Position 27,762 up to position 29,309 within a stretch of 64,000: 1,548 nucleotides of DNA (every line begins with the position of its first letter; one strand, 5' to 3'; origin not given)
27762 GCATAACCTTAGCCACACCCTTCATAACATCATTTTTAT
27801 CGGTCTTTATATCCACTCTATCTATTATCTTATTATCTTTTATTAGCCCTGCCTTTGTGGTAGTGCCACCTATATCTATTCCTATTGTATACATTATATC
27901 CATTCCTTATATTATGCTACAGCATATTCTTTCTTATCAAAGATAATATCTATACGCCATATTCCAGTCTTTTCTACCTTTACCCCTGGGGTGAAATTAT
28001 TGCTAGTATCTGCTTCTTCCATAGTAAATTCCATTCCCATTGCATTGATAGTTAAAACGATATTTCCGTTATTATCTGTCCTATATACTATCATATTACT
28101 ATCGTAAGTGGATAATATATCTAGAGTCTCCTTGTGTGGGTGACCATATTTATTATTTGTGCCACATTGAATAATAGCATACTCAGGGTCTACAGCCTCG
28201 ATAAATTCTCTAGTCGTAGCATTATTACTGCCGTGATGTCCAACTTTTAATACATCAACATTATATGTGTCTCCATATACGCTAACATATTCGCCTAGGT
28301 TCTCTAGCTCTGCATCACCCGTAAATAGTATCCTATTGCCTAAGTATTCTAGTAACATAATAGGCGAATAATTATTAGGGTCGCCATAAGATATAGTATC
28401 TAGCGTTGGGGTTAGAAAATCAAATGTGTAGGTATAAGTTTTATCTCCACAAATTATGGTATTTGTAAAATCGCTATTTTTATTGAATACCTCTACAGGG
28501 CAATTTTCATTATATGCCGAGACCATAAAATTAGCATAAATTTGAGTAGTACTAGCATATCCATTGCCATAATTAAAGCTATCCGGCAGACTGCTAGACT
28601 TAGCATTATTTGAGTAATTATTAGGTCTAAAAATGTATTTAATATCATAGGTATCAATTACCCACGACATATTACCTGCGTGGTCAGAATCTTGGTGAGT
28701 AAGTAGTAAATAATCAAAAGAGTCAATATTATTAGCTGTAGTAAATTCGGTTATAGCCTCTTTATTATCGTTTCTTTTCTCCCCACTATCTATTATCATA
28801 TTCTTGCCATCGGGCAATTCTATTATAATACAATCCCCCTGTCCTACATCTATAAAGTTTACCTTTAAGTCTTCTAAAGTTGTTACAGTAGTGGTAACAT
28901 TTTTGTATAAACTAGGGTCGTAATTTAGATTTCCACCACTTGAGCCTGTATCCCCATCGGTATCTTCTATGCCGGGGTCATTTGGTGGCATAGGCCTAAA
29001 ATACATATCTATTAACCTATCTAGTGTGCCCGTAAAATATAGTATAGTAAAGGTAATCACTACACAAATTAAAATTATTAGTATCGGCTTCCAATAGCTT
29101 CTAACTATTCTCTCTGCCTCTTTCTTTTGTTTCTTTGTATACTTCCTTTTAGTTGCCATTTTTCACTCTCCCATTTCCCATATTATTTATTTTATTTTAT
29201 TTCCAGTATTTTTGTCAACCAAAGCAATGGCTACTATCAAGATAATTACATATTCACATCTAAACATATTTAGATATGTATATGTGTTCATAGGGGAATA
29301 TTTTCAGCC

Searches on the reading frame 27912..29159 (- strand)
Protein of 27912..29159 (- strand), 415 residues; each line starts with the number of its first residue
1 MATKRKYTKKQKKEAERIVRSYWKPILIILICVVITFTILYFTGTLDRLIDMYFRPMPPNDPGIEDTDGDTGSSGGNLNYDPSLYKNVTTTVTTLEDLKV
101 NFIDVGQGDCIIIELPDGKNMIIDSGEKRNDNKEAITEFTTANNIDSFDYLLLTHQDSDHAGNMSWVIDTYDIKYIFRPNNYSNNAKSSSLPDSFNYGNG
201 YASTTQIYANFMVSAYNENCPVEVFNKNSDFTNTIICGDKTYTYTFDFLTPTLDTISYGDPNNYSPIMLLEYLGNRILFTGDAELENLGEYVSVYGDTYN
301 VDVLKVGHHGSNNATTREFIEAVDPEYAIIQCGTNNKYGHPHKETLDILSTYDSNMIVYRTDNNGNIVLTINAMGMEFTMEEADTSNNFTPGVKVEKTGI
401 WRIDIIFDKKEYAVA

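Call 69: search_protein_families(library=pfam, proteins=[window:27912-29159:-], max_evalue=0.00001)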
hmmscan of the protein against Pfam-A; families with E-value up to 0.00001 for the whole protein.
window:27912-29159:- (415 aa): 1 family
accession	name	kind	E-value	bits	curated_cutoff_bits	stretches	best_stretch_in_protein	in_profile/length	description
PF00753.33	Lactamase_B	-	9e-19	68.6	22.7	1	104-333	2-195/196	Metallo-beta-lactamase superfamily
